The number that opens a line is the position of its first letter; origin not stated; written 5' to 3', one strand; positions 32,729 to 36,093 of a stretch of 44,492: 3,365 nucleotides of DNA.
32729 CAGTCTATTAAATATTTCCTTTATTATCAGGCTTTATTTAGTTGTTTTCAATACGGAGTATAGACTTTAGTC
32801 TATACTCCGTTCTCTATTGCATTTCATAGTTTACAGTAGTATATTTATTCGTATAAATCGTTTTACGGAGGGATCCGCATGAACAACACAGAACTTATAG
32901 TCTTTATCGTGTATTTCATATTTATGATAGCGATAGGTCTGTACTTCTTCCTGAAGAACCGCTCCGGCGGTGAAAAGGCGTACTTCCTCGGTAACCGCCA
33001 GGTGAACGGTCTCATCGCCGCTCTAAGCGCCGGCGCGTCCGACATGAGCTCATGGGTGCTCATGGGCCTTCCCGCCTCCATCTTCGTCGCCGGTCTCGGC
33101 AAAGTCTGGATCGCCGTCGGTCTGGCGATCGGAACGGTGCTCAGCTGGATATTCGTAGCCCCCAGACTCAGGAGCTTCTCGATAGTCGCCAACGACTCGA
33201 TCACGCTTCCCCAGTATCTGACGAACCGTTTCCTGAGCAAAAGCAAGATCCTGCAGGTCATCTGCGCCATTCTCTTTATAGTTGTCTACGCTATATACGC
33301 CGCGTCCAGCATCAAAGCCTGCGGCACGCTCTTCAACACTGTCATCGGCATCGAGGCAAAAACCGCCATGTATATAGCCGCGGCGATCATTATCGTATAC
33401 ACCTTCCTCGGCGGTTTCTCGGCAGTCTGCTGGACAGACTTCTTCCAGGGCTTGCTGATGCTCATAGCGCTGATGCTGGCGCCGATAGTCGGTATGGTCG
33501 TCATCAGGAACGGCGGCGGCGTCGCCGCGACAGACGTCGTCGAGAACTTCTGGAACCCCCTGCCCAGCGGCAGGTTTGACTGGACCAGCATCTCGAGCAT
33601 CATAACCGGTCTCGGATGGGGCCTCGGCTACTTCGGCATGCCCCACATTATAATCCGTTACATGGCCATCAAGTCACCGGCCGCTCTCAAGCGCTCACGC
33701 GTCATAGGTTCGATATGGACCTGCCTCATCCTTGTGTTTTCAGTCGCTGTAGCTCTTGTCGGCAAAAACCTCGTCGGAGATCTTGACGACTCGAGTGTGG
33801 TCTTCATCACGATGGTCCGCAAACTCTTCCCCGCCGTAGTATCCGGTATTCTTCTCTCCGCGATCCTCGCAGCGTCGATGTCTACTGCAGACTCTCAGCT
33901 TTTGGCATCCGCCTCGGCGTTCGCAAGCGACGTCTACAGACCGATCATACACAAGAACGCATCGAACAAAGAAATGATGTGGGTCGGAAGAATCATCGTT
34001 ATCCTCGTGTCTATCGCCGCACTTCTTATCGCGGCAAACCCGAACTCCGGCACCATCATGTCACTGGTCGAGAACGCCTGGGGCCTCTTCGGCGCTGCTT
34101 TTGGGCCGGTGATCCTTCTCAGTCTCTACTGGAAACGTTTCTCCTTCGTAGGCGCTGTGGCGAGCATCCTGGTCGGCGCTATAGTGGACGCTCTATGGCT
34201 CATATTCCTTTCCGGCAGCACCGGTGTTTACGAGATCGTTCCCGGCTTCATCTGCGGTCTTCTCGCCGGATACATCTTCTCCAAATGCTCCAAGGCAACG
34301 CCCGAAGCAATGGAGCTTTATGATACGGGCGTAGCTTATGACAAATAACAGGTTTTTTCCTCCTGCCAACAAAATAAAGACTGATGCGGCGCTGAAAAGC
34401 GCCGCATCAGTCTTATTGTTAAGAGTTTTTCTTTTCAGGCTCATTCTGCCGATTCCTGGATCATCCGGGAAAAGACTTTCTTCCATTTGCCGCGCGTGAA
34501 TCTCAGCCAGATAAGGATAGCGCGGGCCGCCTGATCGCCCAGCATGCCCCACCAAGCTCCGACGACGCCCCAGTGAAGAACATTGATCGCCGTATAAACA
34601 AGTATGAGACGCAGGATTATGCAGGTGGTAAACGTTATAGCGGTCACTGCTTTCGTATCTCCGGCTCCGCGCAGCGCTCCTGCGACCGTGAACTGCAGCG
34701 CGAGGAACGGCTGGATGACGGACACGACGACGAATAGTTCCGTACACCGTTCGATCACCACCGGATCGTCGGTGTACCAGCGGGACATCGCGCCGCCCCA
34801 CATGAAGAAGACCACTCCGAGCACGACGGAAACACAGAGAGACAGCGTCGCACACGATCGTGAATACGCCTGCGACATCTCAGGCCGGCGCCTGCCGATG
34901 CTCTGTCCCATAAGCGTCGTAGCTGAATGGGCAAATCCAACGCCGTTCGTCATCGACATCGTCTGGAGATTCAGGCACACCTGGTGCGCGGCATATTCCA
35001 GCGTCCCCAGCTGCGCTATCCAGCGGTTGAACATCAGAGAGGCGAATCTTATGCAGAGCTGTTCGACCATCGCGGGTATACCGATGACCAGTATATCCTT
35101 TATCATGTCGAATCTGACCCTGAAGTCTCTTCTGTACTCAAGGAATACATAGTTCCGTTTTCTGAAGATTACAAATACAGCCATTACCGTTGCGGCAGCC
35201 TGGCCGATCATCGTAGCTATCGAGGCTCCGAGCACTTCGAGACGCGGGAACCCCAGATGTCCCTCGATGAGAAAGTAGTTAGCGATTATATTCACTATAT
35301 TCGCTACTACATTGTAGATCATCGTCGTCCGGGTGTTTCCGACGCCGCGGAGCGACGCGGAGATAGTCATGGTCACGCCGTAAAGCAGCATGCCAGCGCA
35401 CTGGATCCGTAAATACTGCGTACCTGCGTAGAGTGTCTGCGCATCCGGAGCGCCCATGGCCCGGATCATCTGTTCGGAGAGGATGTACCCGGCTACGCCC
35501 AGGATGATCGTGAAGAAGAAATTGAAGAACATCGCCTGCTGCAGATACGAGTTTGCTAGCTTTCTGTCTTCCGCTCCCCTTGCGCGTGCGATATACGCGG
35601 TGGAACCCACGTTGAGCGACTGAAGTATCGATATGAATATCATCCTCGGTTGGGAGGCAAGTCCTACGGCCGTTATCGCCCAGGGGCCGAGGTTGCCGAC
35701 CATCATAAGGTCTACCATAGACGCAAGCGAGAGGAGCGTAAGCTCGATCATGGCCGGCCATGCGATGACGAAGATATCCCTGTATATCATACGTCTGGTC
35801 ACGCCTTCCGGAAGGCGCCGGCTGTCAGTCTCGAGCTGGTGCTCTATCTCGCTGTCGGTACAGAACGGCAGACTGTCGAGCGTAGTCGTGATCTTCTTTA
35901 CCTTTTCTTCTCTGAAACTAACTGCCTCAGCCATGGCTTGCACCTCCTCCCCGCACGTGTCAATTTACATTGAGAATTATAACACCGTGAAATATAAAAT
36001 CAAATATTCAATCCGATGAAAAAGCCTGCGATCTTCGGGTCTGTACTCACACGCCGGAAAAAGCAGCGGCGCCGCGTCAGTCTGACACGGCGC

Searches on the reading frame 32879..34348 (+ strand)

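Call 4: search_protein_families(library=pfam, proteins=[window:32879-34348:+])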
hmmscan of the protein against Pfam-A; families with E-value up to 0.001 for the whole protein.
window:32879-34348:+ (489 aa): 1 family
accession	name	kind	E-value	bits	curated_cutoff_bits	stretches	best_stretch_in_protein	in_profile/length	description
PF00474.23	SSF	-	5.2e-87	292.8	22.8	1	35-433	1-406/406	Sodium:solute symporter family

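Call 79: search_protein_families(library=ncbifam, proteins=[window:32879-34348:+], max_evalue=0.00001)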
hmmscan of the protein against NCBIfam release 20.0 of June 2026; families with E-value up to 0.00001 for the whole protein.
window:32879-34348:+ (489 aa): 11 families
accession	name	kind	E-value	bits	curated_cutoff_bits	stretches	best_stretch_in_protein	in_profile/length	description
TIGR02121.1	Na_Pro_sym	equivalog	2.5e-154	514.6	515.5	1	6-479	4-477/488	sodium/proline symporter PutP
NF011948.0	PRK15419.1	equivalog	8.6e-110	368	955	1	5-479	7-481/502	sodium/proline symporter PutP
TIGR00813.1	sss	superfamily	7e-79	265.8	184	1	35-433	1-411/411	sodium/solute symporter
TIGR02119.1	panF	equivalog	9e-53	179.9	328.05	1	7-470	5-467/471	sodium/pantothenate symporter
TIGR03648.1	Na_symport_lg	subfamily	1.7e-42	145.6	320.75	2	316-444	357-484/547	VC_2705 family sodium/solute symporter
NF007790.0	PRK10484.1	equivalog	1e-30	107.1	401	1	2-441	2-452/527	solute:sodium symporter family transporter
NF058657.1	MncbAcdTpMctC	equivalog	2.8e-26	92.1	670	1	6-447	5-458/527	monocarboxylic acid transporter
NF006903.2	PRK09395.1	subfamily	2.6e-22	78.9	750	1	2-447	34-484/552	cation/acetate symporter ActP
NF009135.0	PRK12488.1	subfamily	2.6e-20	72.5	850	1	1-447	30-481/549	cation/acetate symporter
TIGR02711.1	symport_actP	equivalog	1.6e-18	66.8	1099.25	1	3-442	32-477/549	cation/acetate symporter ActP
NF046076.1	monocarbox_MctP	equivalog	9.7e-12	44.3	625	1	6-441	2-438/481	monocarboxylate uptake permease MctP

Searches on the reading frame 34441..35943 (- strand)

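Call 4: search_protein_families(library=pfam, proteins=[window:34441-35943:-])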
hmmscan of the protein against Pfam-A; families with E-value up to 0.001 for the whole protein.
window:34441-35943:- (500 aa): 1 family
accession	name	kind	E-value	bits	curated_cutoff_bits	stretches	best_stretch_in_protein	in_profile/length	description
PF01554.23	MatE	-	1.1e-53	181.6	24.9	2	63-223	1-160/161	MatE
